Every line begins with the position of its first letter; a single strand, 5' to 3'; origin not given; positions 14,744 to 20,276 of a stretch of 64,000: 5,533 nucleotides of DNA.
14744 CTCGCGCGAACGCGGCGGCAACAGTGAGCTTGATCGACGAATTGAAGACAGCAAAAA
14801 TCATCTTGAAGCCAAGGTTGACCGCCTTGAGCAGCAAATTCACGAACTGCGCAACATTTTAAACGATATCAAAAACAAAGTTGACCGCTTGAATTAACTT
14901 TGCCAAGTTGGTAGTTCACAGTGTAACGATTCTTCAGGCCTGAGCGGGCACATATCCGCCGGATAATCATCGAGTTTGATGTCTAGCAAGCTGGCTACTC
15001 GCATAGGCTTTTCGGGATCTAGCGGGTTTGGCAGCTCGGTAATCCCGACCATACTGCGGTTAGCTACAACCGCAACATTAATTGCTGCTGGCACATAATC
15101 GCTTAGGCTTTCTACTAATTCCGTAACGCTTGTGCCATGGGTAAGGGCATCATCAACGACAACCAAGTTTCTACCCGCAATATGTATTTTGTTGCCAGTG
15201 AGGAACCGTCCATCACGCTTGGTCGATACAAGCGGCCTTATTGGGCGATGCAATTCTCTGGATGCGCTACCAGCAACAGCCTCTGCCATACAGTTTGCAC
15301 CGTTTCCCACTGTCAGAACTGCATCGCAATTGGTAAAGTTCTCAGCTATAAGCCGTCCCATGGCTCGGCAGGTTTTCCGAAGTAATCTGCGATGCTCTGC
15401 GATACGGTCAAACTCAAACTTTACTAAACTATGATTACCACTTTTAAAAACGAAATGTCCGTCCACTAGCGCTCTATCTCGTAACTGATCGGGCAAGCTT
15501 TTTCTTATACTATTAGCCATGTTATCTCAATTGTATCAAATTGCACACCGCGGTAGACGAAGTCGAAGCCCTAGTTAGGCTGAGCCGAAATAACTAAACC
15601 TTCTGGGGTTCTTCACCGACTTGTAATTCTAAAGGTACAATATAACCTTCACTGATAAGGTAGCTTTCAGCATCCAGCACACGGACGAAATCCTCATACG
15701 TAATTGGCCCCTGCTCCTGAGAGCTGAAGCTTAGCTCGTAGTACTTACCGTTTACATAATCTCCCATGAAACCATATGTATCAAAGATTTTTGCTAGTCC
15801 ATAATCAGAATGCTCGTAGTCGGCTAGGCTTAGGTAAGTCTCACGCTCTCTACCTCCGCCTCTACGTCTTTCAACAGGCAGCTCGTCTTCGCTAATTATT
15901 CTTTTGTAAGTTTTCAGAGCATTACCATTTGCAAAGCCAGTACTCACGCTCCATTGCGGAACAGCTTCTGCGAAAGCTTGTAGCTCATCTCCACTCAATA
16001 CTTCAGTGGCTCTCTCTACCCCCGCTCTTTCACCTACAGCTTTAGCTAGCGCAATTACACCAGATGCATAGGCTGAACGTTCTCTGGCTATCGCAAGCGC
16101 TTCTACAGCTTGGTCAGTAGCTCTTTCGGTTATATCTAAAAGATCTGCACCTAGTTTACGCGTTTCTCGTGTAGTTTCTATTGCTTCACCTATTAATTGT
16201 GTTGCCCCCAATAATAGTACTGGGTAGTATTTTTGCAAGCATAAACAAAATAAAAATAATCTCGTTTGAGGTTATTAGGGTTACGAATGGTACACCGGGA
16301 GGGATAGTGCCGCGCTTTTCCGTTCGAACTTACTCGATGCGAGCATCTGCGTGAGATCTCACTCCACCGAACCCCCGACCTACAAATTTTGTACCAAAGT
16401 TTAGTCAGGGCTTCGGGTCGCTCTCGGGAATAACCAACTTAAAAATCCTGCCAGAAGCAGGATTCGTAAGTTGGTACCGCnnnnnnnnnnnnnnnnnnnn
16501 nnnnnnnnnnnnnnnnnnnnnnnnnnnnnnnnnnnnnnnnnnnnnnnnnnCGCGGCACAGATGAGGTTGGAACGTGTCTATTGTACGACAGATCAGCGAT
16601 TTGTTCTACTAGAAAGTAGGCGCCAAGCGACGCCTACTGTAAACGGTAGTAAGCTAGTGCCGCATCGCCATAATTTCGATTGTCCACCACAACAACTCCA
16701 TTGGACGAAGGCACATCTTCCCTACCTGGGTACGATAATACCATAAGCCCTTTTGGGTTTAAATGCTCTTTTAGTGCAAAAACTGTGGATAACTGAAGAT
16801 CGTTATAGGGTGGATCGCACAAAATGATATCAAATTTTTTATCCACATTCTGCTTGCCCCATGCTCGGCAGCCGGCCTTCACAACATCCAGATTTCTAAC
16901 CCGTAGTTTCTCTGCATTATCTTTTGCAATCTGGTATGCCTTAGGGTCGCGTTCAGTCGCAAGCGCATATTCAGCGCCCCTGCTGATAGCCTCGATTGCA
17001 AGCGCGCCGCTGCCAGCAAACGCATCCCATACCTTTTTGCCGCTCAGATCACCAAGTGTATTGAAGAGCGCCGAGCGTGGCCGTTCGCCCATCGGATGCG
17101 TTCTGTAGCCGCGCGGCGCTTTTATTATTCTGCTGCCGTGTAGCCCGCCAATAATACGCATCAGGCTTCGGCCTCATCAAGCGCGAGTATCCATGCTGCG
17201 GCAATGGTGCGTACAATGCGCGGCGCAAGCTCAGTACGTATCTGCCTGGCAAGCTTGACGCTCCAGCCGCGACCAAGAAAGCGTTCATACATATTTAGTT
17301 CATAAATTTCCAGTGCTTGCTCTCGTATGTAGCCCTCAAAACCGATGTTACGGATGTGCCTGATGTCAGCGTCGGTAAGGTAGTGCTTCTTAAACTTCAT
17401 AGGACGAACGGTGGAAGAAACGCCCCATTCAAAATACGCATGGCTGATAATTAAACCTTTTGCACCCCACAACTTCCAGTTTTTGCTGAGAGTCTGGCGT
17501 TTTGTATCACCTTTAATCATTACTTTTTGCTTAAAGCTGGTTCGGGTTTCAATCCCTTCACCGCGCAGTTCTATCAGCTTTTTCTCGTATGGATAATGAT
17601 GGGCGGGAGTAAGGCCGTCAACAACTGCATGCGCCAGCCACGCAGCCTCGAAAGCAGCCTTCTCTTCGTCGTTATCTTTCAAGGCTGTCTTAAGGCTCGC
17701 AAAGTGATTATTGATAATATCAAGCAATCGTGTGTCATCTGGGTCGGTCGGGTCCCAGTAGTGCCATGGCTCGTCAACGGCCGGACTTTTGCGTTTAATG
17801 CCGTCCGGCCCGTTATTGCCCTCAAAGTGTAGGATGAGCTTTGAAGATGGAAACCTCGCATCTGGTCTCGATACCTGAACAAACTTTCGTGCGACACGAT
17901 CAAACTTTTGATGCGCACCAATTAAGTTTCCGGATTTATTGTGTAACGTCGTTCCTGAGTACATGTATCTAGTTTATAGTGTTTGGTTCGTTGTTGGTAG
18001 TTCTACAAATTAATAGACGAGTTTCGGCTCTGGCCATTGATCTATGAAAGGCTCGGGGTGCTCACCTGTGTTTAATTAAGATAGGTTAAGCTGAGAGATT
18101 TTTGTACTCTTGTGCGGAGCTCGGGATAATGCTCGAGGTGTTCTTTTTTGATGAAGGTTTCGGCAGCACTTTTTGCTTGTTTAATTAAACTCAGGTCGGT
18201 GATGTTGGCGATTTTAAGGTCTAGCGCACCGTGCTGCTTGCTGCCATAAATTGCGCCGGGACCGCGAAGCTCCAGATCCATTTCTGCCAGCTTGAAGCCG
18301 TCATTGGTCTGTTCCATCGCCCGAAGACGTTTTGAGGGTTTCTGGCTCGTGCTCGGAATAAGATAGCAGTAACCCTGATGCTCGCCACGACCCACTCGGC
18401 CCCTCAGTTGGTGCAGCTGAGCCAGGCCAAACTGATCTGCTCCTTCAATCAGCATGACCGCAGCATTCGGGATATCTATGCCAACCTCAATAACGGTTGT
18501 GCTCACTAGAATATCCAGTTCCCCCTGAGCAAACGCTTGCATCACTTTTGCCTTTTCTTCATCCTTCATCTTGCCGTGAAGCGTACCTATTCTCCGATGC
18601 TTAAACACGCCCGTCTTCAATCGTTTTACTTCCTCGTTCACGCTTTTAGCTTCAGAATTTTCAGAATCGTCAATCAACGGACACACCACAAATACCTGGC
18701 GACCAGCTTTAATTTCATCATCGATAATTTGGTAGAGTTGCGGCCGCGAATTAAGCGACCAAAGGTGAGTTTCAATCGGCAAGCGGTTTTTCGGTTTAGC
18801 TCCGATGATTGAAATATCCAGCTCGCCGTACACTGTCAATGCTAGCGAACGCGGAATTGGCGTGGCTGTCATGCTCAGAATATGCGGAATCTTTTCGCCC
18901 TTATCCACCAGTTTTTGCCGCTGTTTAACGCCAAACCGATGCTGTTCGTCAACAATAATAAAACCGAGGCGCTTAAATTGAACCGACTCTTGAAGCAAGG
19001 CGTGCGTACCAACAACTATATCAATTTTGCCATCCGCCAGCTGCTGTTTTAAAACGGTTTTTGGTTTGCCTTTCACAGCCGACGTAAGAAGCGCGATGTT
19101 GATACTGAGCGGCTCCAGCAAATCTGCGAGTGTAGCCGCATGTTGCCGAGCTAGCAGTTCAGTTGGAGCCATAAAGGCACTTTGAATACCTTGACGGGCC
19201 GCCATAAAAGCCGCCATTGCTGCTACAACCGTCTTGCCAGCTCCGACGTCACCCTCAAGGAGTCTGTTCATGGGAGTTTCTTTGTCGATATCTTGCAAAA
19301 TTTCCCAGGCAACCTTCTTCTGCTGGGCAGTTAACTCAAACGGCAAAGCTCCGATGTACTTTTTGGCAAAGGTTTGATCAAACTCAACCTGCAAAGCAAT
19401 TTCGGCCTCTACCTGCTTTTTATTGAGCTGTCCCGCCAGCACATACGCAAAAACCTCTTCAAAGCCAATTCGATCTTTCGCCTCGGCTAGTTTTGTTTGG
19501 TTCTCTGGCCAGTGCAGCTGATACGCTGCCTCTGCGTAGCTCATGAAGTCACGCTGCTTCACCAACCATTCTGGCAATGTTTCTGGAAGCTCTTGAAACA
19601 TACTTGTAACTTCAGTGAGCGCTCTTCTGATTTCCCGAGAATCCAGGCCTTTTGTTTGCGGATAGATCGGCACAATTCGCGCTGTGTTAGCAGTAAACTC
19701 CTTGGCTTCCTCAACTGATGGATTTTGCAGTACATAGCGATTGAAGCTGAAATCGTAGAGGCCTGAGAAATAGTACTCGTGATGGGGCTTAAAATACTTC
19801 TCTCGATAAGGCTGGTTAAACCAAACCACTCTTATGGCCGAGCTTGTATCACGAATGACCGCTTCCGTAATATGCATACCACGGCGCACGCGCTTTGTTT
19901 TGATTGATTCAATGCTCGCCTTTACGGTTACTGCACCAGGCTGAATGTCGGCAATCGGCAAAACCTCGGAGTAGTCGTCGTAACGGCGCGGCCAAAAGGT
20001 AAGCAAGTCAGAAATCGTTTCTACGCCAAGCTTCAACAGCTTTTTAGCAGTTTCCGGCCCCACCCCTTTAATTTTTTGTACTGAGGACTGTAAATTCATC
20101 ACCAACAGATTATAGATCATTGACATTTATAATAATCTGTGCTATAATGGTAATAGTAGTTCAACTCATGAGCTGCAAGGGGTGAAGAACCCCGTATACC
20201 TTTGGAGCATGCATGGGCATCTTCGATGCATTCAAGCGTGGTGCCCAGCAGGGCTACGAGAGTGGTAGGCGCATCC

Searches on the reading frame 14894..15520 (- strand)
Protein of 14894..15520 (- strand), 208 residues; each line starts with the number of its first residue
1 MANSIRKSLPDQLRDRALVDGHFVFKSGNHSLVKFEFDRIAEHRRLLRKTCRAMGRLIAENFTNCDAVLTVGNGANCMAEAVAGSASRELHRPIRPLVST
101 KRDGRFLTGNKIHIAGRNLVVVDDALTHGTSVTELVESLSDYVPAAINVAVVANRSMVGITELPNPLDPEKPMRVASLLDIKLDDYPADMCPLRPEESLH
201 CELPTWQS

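Call 16: search_protein_families(library=pfam, max_evalue=0.00001, proteins=[window:14894-15520:-])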
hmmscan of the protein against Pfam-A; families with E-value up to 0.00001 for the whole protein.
window:14894-15520:- (208 aa): 1 family
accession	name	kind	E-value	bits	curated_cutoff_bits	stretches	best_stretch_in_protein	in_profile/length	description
PF00156.33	Pribosyltran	-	2.4e-06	27.4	26.3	1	39-155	4-126/158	Phosphoribosyl transferase domain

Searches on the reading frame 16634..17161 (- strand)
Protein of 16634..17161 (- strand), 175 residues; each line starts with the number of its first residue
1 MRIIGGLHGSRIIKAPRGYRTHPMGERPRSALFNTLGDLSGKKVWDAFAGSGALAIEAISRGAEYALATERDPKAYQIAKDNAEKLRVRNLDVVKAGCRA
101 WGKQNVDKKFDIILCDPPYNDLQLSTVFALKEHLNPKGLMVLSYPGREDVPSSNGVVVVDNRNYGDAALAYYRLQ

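Call 16: search_protein_families(library=pfam, max_evalue=0.00001, proteins=[window:16634-17161:-])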
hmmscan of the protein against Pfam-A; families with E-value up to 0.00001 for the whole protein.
window:16634-17161:- (175 aa): 5 families
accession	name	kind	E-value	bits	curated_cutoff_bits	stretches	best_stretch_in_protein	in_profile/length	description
PF03602.21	Cons_hypoth95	-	1.9e-36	125.9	24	1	1-172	1-181/182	Conserved hypothetical protein 95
PF06325.19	PrmA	-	1.8e-08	34.7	22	1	39-142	160-258/296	Ribosomal protein L11 methyltransferase (PrmA)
PF13847.12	Methyltransf_31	-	2.2e-07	31.1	27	1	40-149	3-117/145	Methyltransferase domain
PF05175.20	MTS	-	2.2e-07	31.1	23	1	32-124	23-113/170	Methyltransferase small domain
PF01170.24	UPF0020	-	3.1e-07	30.7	22.3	1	30-120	18-132/197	RMKL-like, methyltransferase domain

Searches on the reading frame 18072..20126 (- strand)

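Call 10: search_protein_families(library=ncbifam, proteins=[window:18072-20126:-])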
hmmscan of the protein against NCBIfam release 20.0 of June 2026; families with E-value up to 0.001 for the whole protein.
window:18072-20126:- (684 aa): 42 families (the best 25 are shown)
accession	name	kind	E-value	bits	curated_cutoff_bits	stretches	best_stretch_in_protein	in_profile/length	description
NF008168.0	PRK10917.2-2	equivalog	1e-255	850.8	718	1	11-676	108-783/795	ATP-dependent DNA helicase RecG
NF008165.0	PRK10917.1-3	equivalog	4.3e-242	805.5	711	1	9-677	3-681/692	ATP-dependent DNA helicase RecG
TIGR00643.1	recG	equivalog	4.9e-209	696.1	659.4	1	33-654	1-628/629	ATP-dependent DNA helicase RecG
NF008170.0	PRK10917.2-4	equivalog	5.6e-206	686.1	975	1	10-676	127-814/826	ATP-dependent DNA helicase RecG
NF008163.0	PRK10917.1-1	equivalog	5.5e-185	616.6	796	1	13-662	8-671/692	ATP-dependent DNA helicase RecG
NF008164.0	PRK10917.1-2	equivalog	8.9e-173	576.2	785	1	8-662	7-674/704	ATP-dependent DNA helicase RecG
NF008167.0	PRK10917.2-1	equivalog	7.3e-169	563.3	995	2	140-678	159-733/744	ATP-dependent DNA helicase RecG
NF008166.0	PRK10917.1-4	equivalog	5.7e-167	556.9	864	1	23-662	20-684/705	ATP-dependent DNA helicase RecG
TIGR00580.2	mfd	equivalog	4.9e-122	409.1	800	1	241-635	410-800/907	transcription-repair coupling factor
NF008169.0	PRK10917.2-3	equivalog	2e-107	360.3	555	1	24-657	5-605/610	ATP-dependent DNA helicase RecG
NF007966.0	PRK10689.1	equivalog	3.4e-87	293.3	1329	1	243-636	579-968/1148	transcription-repair coupling factor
NF004070.0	PRK05580.2-2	equivalog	7.6e-16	57.4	921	1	227-406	162-333/729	primosomal protein N'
NF004072.0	PRK05580.2-4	equivalog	3.5e-14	52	1030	2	268-406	124-253/648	primosomal protein N'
NF004067.0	PRK05580.1-4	equivalog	6.1e-14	51.3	763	1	242-406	181-338/737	primosomal protein N'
TIGR01054.1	rgy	equivalog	7e-14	50.4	471.7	1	294-394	104-208/1172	reverse gyrase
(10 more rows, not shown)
